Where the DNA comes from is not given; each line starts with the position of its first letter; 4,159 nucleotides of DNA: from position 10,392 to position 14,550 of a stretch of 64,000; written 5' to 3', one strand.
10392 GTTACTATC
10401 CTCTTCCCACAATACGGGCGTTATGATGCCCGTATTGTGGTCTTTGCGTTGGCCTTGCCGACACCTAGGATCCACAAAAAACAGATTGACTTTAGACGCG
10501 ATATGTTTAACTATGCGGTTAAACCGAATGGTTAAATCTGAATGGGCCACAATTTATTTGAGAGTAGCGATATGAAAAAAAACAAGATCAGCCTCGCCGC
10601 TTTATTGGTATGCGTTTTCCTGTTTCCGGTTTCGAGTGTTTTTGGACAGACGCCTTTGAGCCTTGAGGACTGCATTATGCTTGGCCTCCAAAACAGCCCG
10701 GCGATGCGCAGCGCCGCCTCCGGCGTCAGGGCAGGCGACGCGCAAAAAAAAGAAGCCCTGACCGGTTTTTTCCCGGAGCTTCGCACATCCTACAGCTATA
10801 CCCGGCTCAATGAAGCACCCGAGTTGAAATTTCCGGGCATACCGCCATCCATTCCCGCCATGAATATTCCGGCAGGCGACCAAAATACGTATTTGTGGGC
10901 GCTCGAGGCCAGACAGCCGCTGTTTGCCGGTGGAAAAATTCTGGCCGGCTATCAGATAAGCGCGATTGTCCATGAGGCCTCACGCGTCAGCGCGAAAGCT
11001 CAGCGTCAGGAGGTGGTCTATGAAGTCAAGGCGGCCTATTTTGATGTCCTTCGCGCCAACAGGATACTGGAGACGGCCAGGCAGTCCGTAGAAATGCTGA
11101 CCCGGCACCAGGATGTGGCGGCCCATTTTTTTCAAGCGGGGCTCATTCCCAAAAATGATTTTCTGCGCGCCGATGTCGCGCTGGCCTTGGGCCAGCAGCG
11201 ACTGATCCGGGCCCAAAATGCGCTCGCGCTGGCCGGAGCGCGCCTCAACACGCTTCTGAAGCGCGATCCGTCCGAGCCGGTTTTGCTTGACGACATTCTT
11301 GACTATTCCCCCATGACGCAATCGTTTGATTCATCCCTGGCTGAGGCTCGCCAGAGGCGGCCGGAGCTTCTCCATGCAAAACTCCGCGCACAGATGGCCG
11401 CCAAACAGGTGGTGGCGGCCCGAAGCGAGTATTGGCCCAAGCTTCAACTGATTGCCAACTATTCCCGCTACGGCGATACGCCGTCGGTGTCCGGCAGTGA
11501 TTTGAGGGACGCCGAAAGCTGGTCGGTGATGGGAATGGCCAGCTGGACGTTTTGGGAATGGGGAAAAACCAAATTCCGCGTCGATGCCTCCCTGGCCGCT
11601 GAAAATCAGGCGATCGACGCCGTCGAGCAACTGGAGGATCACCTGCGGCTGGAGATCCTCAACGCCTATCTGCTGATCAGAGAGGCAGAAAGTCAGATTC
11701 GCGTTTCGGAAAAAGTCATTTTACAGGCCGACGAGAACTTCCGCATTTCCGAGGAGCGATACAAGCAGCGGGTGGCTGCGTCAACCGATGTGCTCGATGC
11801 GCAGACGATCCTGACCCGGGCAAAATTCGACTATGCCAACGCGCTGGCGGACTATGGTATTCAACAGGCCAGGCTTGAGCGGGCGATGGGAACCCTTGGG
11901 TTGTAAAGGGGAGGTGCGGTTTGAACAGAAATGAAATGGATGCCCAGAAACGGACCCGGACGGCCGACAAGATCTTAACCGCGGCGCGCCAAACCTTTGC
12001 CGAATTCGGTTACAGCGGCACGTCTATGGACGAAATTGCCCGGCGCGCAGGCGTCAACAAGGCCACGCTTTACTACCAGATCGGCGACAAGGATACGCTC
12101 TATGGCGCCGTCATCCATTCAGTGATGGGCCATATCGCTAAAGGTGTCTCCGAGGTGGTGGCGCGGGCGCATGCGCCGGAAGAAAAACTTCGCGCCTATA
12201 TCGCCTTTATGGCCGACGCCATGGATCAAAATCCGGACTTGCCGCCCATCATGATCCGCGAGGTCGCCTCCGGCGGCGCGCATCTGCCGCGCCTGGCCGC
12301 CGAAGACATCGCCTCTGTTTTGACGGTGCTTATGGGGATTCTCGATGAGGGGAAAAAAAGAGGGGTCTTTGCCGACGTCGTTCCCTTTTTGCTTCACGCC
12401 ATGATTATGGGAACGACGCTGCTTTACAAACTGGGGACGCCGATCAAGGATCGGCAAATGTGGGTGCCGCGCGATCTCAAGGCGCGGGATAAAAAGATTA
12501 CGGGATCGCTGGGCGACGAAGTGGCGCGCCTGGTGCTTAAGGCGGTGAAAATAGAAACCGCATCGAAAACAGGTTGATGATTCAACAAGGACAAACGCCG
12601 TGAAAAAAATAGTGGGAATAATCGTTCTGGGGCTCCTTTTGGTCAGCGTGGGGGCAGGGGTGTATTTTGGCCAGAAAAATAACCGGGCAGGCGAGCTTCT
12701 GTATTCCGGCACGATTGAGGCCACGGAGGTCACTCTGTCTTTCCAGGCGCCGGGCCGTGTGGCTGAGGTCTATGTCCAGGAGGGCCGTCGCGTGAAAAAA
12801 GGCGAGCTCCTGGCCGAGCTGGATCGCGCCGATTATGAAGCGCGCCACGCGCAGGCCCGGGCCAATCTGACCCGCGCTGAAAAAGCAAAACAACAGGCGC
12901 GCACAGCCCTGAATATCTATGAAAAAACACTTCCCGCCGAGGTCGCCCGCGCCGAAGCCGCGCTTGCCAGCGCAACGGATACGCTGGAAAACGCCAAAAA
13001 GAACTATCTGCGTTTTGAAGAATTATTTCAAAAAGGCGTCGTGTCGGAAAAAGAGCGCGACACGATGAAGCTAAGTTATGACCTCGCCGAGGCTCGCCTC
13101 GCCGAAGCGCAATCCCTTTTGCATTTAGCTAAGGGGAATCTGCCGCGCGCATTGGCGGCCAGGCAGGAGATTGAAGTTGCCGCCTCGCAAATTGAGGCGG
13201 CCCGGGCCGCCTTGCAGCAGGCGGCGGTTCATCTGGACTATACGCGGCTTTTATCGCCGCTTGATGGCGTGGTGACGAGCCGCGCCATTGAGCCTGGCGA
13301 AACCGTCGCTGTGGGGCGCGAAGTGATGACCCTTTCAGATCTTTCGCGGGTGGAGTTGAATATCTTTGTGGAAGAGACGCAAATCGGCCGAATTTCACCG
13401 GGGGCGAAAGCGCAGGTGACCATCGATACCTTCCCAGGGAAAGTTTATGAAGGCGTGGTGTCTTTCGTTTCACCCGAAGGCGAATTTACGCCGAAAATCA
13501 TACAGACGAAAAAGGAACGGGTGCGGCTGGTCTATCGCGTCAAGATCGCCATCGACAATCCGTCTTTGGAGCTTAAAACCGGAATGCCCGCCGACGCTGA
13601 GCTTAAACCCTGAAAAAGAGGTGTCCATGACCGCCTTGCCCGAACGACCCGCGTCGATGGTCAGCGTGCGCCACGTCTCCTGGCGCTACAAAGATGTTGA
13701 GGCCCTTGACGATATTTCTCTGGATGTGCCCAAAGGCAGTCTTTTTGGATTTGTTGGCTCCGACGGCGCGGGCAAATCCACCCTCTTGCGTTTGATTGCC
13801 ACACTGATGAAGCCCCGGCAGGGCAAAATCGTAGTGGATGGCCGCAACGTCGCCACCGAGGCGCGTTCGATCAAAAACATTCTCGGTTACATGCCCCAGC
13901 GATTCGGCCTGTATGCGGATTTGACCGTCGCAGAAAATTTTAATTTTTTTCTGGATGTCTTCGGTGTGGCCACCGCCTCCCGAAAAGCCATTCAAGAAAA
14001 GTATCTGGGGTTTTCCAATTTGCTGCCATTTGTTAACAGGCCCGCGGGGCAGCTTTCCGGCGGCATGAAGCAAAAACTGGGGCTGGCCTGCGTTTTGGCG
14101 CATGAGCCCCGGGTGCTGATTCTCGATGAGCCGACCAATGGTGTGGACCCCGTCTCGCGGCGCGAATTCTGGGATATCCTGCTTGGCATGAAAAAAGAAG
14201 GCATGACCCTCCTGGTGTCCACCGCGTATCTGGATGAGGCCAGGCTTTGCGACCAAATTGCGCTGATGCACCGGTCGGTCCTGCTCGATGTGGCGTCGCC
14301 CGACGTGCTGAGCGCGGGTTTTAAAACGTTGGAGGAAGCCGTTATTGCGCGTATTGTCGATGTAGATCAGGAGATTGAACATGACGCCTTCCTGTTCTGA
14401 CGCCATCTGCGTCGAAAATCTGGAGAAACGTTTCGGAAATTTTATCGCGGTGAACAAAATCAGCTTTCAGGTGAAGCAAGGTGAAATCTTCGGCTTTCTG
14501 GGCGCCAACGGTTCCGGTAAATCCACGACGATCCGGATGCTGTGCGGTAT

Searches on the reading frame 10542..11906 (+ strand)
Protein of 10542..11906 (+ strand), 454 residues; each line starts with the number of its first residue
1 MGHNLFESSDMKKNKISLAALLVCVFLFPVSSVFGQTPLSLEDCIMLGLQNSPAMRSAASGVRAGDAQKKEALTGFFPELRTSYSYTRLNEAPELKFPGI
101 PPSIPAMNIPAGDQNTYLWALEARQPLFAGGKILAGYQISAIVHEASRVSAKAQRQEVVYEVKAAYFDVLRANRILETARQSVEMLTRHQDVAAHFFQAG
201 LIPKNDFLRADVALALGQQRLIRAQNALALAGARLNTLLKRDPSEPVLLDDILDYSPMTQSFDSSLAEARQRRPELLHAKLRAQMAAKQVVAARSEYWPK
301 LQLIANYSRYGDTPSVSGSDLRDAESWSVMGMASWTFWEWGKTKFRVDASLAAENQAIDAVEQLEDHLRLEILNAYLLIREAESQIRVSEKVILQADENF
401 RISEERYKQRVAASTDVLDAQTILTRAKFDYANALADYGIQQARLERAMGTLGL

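Call 40: search_protein_families(library=pfam, proteins=[window:10542-11906:+], max_evalue=0.00001)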
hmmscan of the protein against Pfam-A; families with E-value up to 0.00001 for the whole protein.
window:10542-11906:+ (454 aa): 1 family
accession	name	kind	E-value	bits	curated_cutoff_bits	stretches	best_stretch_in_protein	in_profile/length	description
PF02321.23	OEP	-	6.3e-61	205.9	22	2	263-450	2-187/187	Outer membrane efflux protein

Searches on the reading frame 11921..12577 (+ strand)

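Call 40: search_protein_families(library=pfam, proteins=[window:11921-12577:+], max_evalue=0.00001)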
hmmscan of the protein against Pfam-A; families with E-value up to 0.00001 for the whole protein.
window:11921-12577:+ (218 aa): 2 families
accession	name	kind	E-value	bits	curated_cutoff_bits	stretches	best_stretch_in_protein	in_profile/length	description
PF00440.29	TetR_N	-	2.9e-15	56.2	24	1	18-64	1-47/47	Bacterial regulatory proteins, tetR family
PF17938.6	TetR_C_29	-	6.9e-09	36.3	26.2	1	86-169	1-87/119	Tetracyclin repressor-like, C-terminal domain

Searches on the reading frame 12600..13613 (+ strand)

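Call 40: search_protein_families(library=pfam, proteins=[window:12600-13613:+], max_evalue=0.00001)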
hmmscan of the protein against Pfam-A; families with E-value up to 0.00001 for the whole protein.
window:12600-13613:+ (337 aa): 3 families
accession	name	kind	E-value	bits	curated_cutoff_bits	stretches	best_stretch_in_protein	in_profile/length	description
PF16576.10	HlyD_D23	-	2.2e-23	83.1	30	1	42-330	18-213/214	Barrel-sandwich domain of CusB or HlyD membrane-fusion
PF13437.12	HlyD_3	-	2.6e-22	80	22.2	1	217-326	2-104/106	HlyD family secretion protein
PF13533.13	Biotin_lipoyl_2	-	3.6e-09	36.7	29.8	1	44-75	1-32/32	Biotin-lipoyl like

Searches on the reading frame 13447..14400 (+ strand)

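Call 40: search_protein_families(library=pfam, proteins=[window:13447-14400:+], max_evalue=0.00001)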
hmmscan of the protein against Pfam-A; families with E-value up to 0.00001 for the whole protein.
window:13447-14400:+ (317 aa): 2 families
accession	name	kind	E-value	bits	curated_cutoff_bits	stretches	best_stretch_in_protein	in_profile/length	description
PF00005.33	ABC_tran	-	8e-32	111.1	25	1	87-231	1-137/137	ABC transporter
PF13304.12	AAA_21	-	6.1e-09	36.8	27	0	197-259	232-297/304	AAA domain, putative AbiEii toxin, Type IV TA system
